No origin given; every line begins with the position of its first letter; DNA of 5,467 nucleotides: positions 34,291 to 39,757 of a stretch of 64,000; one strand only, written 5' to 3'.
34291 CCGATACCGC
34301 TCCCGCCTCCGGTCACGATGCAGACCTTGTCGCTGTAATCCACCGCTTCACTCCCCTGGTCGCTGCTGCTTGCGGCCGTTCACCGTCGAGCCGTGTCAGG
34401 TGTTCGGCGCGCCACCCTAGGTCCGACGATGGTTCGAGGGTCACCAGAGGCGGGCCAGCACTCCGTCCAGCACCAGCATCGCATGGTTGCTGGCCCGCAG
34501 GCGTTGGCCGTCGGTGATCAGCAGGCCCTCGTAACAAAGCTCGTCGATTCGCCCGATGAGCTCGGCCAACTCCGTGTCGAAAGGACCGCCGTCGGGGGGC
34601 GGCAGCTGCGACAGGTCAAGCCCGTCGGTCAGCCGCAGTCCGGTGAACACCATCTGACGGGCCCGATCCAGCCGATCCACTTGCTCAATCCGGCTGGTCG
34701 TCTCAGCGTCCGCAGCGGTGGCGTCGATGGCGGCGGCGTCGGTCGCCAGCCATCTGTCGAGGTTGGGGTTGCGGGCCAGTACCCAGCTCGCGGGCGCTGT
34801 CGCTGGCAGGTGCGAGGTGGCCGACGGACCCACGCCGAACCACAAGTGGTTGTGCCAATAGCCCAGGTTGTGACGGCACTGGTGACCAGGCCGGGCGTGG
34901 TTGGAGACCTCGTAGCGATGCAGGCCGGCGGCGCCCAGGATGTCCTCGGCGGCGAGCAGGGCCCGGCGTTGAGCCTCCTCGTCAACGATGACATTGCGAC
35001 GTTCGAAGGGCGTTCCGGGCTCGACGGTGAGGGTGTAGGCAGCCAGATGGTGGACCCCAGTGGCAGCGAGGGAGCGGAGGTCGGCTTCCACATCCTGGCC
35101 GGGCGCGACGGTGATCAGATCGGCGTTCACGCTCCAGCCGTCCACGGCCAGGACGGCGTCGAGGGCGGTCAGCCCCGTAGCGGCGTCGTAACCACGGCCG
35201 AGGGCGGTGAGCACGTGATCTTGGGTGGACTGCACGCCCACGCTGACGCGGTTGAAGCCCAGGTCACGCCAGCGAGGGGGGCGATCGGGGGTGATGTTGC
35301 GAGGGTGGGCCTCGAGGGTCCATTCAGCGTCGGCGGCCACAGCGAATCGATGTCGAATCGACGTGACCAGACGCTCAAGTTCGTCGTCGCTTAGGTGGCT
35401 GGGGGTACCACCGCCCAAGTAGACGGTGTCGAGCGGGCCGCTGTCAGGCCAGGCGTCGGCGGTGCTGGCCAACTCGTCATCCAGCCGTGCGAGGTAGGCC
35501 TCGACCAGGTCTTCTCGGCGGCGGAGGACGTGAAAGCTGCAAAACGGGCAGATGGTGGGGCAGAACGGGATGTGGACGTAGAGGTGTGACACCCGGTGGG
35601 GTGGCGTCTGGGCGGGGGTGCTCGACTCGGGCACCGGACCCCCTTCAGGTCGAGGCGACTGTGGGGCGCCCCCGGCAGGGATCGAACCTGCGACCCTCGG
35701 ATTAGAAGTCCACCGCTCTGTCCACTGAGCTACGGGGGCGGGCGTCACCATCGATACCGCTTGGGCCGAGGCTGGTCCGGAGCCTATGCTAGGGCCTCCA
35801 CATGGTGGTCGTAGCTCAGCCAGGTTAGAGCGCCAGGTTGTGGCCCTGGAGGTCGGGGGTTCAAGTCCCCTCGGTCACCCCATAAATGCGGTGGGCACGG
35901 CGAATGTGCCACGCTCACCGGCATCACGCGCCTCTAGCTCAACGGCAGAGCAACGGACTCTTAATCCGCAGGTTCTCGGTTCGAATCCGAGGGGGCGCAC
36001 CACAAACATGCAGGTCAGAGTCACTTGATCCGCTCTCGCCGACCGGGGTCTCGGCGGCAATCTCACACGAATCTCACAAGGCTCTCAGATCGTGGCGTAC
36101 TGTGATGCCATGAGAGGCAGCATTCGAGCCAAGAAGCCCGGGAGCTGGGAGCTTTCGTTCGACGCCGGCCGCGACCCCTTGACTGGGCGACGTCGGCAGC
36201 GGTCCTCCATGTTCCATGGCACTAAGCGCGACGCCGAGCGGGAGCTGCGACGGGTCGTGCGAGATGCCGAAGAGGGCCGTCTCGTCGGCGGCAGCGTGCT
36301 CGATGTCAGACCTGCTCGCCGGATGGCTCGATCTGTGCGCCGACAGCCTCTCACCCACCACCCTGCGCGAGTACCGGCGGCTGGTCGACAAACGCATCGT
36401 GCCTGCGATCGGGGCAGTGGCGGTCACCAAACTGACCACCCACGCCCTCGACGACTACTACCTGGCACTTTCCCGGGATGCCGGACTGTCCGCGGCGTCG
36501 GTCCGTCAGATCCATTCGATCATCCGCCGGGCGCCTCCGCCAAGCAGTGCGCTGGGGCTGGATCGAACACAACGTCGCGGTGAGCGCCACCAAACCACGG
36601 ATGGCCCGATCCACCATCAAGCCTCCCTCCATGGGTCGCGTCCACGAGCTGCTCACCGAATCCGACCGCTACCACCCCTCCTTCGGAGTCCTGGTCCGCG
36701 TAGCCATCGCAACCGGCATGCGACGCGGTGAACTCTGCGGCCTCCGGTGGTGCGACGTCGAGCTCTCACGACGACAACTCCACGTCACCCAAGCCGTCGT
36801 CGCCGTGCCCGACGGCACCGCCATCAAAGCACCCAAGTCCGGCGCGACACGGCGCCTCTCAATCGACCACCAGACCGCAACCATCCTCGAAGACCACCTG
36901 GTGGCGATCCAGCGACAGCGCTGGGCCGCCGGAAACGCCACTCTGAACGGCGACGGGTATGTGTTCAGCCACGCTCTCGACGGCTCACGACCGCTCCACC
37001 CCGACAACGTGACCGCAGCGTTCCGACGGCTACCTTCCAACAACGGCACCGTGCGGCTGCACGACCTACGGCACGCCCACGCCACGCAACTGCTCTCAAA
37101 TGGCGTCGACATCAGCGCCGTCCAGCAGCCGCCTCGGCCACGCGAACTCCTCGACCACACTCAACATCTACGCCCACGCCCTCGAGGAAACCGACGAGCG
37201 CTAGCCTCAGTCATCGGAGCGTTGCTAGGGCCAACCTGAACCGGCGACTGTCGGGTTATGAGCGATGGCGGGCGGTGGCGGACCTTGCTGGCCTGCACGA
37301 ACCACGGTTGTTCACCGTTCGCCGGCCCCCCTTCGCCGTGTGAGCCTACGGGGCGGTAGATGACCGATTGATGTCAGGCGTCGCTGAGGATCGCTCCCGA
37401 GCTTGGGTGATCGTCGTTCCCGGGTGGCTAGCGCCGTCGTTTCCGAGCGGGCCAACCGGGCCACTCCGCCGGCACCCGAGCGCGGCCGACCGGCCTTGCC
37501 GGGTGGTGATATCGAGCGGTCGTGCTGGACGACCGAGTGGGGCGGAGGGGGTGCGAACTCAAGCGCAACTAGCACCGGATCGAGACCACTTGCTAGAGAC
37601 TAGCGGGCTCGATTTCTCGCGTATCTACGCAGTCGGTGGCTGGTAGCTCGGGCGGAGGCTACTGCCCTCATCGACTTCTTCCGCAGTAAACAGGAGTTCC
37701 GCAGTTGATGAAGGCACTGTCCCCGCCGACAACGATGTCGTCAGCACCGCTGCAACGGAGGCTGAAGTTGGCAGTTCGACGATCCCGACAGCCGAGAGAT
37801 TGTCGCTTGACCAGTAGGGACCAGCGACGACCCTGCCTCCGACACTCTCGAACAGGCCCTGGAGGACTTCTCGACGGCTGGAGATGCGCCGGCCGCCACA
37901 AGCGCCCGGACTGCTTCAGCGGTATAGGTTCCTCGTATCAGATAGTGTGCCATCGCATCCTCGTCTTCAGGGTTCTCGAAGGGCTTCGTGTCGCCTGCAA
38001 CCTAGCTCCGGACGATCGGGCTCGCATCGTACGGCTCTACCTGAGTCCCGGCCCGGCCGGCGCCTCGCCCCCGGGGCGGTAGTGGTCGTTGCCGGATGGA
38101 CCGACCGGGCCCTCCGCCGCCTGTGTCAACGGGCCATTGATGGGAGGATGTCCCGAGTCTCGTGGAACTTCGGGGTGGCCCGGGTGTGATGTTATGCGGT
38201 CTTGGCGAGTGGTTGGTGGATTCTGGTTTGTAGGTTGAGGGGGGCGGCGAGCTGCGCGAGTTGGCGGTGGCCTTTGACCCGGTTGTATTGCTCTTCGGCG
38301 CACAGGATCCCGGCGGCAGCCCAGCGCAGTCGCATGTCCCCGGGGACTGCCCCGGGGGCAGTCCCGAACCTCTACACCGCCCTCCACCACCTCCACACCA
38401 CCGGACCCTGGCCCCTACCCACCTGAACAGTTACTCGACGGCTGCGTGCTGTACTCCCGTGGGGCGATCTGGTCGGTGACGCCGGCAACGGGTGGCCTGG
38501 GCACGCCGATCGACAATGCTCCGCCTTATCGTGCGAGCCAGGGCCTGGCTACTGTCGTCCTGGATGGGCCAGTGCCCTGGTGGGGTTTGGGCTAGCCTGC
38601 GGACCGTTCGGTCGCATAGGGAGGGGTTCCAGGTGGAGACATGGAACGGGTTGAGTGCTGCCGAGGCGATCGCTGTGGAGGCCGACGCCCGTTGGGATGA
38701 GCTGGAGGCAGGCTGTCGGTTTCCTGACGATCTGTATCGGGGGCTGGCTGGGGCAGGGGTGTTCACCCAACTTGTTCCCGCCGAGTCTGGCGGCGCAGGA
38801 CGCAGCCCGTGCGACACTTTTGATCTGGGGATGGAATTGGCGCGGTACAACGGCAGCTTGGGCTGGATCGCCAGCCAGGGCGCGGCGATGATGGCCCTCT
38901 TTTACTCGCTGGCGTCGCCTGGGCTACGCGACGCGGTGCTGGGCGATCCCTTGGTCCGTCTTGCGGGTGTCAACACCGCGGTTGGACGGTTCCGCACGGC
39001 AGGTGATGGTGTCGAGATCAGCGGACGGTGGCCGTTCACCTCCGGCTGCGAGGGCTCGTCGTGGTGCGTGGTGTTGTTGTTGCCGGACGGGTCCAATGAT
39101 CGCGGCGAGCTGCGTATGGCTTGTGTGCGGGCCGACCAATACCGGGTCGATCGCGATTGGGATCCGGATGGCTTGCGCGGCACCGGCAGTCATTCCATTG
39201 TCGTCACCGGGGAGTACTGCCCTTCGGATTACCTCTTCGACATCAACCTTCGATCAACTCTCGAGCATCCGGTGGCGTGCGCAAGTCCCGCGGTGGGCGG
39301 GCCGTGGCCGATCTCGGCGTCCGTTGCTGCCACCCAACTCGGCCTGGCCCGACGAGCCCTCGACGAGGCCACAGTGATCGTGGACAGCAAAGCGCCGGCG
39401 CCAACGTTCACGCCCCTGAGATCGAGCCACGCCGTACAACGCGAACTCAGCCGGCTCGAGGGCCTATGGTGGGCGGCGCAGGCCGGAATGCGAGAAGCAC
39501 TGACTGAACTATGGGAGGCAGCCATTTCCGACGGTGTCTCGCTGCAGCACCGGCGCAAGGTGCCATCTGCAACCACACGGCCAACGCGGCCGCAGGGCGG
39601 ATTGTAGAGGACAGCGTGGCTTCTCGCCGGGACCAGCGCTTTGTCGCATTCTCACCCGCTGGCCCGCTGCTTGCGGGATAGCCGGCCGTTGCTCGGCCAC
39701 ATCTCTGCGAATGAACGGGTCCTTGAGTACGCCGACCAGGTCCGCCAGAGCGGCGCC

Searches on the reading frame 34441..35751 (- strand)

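Call 76: search_protein_families(library=pfam, proteins=[window:34441-35751:-], max_evalue=0.001)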
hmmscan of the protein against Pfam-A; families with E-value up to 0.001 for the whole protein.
window:34441-35751:- (436 aa): 2 families
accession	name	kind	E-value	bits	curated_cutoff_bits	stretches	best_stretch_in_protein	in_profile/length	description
PF04055.27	Radical_SAM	-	4.8e-16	59.8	29.5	1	58-222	1-157/166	Radical SAM superfamily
PF06969.22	HemN_C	-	7.1e-08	32.8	24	1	359-427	2-67/67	HemN C-terminal domain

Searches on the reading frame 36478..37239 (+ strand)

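Call 76: search_protein_families(library=pfam, proteins=[window:36478-37239:+], max_evalue=0.001)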
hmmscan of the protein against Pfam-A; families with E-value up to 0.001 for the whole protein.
window:36478-37239:+ (253 aa): 1 family
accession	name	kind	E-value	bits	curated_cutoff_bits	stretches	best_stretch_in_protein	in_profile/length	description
PF00589.27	Phage_integrase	-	1.3e-16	61.3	27.1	1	72-217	27-152/172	Phage integrase family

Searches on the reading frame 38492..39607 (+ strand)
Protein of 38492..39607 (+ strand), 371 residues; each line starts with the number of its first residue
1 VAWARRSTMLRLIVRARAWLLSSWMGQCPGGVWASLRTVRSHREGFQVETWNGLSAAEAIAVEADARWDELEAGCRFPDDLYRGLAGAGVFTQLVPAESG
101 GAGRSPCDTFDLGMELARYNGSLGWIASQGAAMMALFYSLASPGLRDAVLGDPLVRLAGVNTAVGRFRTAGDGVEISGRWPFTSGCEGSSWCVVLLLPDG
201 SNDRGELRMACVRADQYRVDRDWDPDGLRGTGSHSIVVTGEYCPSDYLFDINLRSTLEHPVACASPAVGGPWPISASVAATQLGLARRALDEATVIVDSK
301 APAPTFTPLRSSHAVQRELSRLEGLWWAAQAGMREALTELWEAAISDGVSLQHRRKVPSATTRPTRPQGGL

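Call 76: search_protein_families(library=pfam, proteins=[window:38492-39607:+], max_evalue=0.001)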
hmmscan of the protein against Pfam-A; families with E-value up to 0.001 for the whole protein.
window:38492-39607:+ (371 aa): 2 families
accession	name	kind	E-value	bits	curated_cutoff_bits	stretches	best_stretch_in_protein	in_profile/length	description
PF02771.21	Acyl-CoA_dh_N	-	1.1e-06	29.4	22.9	1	65-149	20-105/113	Acyl-CoA dehydrogenase, N-terminal domain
PF08028.16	Acyl-CoA_dh_2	-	2.4e-05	25.1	22.7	1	278-344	3-69/134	Acyl-CoA dehydrogenase, C-terminal domain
